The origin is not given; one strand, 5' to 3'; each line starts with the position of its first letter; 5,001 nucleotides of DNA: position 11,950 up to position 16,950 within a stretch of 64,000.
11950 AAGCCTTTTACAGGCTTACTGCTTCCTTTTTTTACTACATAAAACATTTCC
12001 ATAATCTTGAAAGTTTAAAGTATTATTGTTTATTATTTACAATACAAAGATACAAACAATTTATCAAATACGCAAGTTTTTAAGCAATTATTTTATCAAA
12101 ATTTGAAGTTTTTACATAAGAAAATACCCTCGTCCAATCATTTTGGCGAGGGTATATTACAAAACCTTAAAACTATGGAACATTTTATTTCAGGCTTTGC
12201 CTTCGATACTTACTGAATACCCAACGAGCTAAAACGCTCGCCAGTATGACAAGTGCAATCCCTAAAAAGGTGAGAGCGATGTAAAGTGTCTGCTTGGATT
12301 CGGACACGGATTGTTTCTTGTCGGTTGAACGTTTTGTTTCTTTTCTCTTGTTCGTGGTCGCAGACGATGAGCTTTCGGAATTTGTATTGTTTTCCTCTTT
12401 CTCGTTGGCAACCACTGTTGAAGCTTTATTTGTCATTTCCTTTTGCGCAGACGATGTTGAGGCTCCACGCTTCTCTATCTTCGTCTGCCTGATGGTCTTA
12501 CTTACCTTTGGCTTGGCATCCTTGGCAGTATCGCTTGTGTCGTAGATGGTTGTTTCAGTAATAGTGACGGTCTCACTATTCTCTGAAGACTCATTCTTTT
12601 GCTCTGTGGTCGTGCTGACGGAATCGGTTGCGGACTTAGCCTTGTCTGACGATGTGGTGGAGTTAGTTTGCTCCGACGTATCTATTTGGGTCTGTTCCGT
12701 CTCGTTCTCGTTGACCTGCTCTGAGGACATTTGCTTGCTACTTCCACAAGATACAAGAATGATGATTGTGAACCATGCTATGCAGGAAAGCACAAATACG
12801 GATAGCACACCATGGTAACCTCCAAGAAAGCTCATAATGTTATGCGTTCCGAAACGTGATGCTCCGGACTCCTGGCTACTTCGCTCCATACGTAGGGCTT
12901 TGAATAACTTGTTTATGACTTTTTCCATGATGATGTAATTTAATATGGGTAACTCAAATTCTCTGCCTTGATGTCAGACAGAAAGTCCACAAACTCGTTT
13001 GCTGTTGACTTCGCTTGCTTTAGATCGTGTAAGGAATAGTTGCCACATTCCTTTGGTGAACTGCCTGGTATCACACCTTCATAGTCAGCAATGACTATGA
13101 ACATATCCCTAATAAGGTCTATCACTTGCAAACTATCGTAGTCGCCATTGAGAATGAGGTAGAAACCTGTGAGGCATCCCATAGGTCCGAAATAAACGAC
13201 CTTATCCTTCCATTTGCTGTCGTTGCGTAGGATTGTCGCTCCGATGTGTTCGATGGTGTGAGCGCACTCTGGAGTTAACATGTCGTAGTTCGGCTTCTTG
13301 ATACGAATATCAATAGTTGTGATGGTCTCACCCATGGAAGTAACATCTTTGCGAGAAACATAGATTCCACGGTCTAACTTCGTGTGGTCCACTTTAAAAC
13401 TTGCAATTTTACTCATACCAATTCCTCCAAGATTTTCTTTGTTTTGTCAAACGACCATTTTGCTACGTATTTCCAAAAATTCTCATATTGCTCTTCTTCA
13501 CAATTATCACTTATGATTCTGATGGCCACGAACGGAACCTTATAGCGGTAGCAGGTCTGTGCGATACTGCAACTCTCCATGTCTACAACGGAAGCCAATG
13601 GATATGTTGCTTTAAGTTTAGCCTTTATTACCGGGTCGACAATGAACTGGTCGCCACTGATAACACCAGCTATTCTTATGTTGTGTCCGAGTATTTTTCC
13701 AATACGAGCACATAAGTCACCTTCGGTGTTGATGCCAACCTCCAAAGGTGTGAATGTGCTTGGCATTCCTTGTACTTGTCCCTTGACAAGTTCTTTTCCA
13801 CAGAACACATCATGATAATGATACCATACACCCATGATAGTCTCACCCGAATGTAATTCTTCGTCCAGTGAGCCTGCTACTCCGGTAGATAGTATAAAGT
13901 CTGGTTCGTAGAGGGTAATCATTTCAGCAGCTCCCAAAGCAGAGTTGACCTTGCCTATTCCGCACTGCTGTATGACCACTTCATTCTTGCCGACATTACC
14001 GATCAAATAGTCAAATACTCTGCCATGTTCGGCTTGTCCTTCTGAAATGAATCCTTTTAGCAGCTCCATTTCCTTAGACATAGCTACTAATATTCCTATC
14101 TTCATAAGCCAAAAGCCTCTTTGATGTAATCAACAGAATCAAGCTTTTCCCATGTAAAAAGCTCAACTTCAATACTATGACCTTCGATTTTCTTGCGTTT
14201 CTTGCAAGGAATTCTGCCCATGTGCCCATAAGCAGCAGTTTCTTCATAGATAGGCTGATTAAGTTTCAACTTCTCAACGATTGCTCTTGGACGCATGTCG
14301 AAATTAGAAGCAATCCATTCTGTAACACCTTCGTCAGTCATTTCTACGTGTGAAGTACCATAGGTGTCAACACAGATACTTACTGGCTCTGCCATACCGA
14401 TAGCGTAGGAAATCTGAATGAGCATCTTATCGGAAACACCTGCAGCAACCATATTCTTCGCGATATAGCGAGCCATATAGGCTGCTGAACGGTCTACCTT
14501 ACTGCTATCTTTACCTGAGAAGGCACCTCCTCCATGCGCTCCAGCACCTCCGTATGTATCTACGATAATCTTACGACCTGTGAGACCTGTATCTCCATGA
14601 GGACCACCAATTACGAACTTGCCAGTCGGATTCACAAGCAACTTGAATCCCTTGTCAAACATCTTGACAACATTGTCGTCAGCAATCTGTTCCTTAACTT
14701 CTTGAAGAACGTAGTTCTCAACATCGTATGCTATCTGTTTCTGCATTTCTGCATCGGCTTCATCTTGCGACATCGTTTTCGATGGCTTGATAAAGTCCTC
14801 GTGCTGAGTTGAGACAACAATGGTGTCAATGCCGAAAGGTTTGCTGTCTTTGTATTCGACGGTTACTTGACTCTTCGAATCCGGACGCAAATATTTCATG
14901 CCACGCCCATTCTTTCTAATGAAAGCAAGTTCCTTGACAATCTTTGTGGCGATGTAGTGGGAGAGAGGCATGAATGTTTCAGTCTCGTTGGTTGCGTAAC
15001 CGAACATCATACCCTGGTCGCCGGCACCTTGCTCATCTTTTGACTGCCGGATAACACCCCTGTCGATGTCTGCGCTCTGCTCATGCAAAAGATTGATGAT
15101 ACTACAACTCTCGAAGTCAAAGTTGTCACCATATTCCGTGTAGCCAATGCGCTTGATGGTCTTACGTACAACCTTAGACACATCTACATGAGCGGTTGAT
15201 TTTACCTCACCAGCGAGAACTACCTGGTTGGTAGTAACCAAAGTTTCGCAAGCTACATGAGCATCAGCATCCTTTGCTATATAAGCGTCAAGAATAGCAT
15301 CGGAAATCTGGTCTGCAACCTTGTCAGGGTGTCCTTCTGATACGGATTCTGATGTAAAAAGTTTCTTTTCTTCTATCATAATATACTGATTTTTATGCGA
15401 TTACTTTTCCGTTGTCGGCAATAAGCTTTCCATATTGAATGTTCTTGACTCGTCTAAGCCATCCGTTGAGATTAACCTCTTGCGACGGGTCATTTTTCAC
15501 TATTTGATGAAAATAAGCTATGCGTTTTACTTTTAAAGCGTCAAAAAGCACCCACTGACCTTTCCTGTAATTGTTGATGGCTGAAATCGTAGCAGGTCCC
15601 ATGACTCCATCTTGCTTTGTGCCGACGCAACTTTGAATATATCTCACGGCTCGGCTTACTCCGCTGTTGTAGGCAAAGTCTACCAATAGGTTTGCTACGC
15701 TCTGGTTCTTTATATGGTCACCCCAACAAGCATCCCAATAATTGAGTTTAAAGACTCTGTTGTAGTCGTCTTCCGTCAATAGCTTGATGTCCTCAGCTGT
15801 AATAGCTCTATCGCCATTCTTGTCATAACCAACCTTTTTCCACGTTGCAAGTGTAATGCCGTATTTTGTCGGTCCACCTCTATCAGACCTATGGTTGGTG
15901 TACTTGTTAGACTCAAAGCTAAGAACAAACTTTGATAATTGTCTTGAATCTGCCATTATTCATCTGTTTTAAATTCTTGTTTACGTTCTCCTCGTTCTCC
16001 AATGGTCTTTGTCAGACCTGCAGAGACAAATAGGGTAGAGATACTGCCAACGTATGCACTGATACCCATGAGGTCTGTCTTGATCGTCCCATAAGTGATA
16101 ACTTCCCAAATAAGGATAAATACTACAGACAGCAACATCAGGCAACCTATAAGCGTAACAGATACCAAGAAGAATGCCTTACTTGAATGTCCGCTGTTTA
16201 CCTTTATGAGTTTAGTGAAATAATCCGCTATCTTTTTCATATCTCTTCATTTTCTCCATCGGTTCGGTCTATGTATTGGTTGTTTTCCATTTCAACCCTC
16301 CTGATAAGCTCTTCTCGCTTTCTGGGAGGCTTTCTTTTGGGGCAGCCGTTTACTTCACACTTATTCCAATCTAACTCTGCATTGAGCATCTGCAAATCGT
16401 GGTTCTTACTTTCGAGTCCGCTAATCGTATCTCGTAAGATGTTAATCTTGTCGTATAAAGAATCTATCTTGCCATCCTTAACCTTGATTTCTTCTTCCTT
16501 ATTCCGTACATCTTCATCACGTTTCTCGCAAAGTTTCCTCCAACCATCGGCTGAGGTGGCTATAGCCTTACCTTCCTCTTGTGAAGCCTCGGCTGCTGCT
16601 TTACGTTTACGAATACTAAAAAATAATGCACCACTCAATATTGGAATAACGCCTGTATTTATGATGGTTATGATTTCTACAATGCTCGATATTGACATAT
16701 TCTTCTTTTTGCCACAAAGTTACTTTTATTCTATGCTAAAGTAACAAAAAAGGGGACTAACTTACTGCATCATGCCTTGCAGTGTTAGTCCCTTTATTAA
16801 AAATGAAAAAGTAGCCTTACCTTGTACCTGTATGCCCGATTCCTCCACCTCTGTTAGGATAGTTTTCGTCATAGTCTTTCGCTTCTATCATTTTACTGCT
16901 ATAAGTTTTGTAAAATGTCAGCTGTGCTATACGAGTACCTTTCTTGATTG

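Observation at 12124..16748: Lysis cassette and a complete SAM-supply/SAH-clearance arm (MetK-MtnN-LuxS) form one transcription unit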

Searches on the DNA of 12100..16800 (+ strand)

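Call 6: search_dna_similar(query=window:12100-16800:+, collection=phages, mode=near, max_rows=20)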
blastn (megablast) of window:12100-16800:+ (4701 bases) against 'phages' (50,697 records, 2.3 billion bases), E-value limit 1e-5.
Records with a match: 1; places in all: 1; records where one place covers at least 80% of the query: 0.
Best place of each record, by identity: 80-90% 1.
By first word of the organism name: Bacteriophage 1.
By host as written in the record: - 1.
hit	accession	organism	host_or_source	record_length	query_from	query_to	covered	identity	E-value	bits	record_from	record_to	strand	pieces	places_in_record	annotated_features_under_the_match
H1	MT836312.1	Bacteriophage sp.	human fecal samples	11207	2271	2521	5%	82.1%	2e-52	215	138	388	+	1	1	record has no annotation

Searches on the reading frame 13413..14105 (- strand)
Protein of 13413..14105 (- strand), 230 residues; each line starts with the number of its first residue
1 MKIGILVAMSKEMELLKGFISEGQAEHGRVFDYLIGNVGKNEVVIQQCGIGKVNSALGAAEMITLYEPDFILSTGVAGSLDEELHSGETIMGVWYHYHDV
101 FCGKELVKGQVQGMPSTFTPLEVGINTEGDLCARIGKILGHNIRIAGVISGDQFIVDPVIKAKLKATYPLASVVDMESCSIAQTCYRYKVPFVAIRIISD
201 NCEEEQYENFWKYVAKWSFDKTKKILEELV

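Call 5: search_protein_families(library=pfam, proteins=[window:13413-14105:-], max_evalue=0.01)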
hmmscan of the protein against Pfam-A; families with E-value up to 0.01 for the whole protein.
window:13413-14105:- (230 aa): 1 family
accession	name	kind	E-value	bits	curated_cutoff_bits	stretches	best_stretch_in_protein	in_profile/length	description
PF01048.26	PNP_UDP_1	-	4.7e-35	121.5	25.1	1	2-230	1-232/233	Phosphorylase superfamily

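Call 7: search_protein_families(library=ncbifam, proteins=[window:13413-14105:-], max_evalue=0.01)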
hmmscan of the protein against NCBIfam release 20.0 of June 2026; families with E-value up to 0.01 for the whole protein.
window:13413-14105:- (230 aa): 16 families
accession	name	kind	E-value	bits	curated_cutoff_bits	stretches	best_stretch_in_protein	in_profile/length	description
NF004079.0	PRK05584.1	equivalog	1.7e-44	152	169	1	1-229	1-226/232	5'-methylthioadenosine/adenosylhomocysteine nucleosidase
TIGR01704.1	MTA_SAH-Nsdase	equivalog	7e-35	120.6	73.8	1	2-222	1-219/229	5'-methylthioadenosine/S-adenosylhomocysteine nucleosidase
NF011286.0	PRK14697.1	equivalog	1.3e-23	83.8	260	1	2-219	3-217/233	bifunctional 5'-methylthioadenosine/S-adenosylhomocysteine nucleosidase/phosphatase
NF005213.0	PRK06698.1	equivalog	3.1e-23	82.3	768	1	2-218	3-216/459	bifunctional 5'-methylthioadenosine/S-adenosylhomocysteine nucleosidase/phosphatase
NF005221.0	PRK06714.1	equivalog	2.4e-18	66.6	218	1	2-209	3-205/236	S-adenosylhomocysteine nucleosidase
TIGR03468.1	HpnG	hypoth_equivalog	1.9e-16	60.3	187.1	2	133-204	88-160/212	hopanoid-associated phosphorylase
TIGR03664.1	fut_nucase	equivalog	1.2e-15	57.9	124.7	1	5-204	3-205/228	futalosine hydrolase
NF005522.0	PRK07164.1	equivalog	2.9e-13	49.8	161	2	139-205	125-190/218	5'-methylthioadenosine/S-adenosylhomocysteine nucleosidase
NF004168.0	PRK05634.1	equivalog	1.6e-12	47.6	129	1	46-215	26-171/185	nucleosidase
NF005476.0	PRK07077.1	equivalog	4e-09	36.1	215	1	71-201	57-172/243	phosphorylase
NF004489.0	PRK05819.1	subfamily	5.1e-07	29.2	230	1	36-205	51-210/236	DeoD-type purine-nucleoside phosphorylase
TIGR01717.1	AMP-nucleosdse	equivalog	1.6e-05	24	364.7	1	38-201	260-422/478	AMP nucleosidase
TIGR01705.1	MTA_SAH-nuc-hyp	equivalog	5.9e-05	23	152.2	1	50-211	47-183/212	5'-methylthioadenosine/S-adenosylhomocysteine nucleosidase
NF006087.0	PRK08236.1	equivalog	0.00012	21.8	213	0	38-91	25-80/219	futalosine hydrolase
NF033570.1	FIB_Spiroplas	equivalog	0.00038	19.2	200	1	42-202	40-196/512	cytoskeletal motor fibril protein Fib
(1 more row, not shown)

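Call 8: search_protein_families(library=phrogs, proteins=[window:13413-14105:-], max_evalue=0.01)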
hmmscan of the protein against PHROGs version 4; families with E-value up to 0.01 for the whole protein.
window:13413-14105:- (230 aa): 1 family
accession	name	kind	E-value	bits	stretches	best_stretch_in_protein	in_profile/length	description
phrog_33353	-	unknown function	0.00017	21.2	1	43-201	279-435/490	-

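Call 27: search_solved_structures(query=window:13413-14105:-, show_alignments=2)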
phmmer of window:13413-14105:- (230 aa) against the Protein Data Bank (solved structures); distinct sequences matched with E-value up to 0.001: 40.
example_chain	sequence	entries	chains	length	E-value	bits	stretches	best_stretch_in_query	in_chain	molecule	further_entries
3bl6_A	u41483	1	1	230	4.4e-32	114.5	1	1-220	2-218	5'-methylthioadenosine nucleosidase/S-adenosylhomocysteine nucleosidase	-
4gmh_A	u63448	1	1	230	9.3e-32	113.5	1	3-220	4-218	5'-methylthioadenosine/S-adenosylhomocysteine nucleosidase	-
3dp9_A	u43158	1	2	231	1.7e-31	112.6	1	1-224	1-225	MTA/SAH nucleosidase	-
4wkb_A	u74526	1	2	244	2e-31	112.4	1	1-225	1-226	5'-methylthioadenosine/S-adenosylhomocysteine nucleosidase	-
4x24_A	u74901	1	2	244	2.1e-31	112.3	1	1-225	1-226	5'-methylthioadenosine/S-adenosylhomocysteine nucleosidase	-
5dk6_A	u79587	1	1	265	4.4e-30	108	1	1-225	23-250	5'-methylthioadenosine/S-adenosylhomocysteine nucleosidase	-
6if8_A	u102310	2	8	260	7.3e-30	107.3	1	1-215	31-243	5'-methylthioadenosine/S-adenosylhomocysteine nucleosidase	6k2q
6po4_A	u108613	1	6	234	8.6e-29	103.8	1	1-217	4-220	5'-methylthioadenosine/S-adenosylhomocysteine nucleosidase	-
4qez_B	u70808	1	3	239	1.5e-28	103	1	1-229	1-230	5'-methylthioadenosine/S-adenosylhomocysteine nucleosidase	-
4g89_A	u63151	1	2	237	6.6e-28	100.9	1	1-219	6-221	5'-methylthioadenosine/S-adenosylhomocysteine nucleosidase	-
3o4v_A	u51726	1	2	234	9e-28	100.4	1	1-216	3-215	MTA/SAH nucleosidase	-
4wkc_A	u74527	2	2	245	9.7e-28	100.3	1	1-216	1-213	5'-methylthioadenosine/S-adenosylhomocysteine nucleosidase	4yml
1jys_A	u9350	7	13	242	1e-27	100.3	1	1-216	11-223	MTA/SAH nucleosidase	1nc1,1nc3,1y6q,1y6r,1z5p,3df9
4f1w_A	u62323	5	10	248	1.1e-27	100.2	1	1-218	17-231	5'-methylthioadenosine/S-adenosylhomocysteine nucleosidase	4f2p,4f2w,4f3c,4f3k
1z5n_A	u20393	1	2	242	2.6e-27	98.9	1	1-216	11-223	MTA/SAH nucleosidase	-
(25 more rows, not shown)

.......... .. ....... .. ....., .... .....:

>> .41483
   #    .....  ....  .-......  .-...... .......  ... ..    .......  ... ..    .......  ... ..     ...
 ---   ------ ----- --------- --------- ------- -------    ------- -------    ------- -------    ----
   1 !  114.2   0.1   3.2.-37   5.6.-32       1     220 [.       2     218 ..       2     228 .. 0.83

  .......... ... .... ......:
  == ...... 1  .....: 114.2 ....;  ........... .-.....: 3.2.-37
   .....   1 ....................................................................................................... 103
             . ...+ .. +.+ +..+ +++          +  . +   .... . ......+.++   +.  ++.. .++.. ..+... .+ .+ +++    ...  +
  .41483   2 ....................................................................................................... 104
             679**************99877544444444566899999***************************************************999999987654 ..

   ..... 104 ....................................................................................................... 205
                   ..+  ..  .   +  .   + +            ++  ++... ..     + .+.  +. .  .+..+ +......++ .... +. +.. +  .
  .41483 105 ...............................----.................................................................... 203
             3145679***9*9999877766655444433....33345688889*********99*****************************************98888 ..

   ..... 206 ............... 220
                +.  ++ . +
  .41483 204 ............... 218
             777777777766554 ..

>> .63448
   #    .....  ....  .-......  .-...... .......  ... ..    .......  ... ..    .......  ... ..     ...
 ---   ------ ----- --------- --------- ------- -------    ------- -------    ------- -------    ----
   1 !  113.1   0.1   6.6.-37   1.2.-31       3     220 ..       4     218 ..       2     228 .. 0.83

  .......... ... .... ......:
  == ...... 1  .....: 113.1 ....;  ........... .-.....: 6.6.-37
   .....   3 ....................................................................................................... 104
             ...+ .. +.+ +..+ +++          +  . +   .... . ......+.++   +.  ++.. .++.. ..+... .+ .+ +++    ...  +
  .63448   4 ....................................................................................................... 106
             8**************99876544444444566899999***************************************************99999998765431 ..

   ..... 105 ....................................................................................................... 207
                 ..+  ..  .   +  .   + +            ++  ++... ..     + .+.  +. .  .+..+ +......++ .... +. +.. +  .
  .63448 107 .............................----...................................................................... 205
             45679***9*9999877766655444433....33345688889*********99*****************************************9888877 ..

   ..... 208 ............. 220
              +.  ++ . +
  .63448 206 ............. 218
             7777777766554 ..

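Call 33: find_homologous_proteins(query=window:13413-14105:-, max_evalue=1e-10)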
Query window:13413-14105:- (230 aa): 4404 proteins with E <= 1e-10 among 4954 candidates; the best 120 are listed.
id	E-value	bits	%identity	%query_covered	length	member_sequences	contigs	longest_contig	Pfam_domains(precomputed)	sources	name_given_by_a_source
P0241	4.8e-137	473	90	100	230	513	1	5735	PF01048.27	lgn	-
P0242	7.9e-131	452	85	100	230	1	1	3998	PF01048.27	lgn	-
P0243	1.8e-128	445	83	100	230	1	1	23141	PF01048.27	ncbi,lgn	-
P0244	2.6e-128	444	88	97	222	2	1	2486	PF01048.27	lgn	-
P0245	7.0e-124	430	82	100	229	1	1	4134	PF01048.27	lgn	-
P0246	6.5e-120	417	79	97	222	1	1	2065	PF01048.27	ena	-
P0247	1.4e-111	389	73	100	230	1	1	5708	PF01048.27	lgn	-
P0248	4.1e-110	385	73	100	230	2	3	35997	PF01048.27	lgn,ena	-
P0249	3.5e-109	382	73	100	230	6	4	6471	PF01048.27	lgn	-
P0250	5.8e-105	368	68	100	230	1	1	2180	PF01048.27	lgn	-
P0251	2.3e-103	362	70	100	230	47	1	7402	PF01048.27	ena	-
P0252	4.5e-102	358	92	73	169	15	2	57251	PF01048.27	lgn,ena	-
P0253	1.2e-90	321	63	100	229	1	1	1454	PF01048.27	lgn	-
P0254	9.5e-58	213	38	99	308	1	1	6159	PF01048.27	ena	-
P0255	5.3e-55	204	46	100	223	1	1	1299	PF01048.27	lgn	-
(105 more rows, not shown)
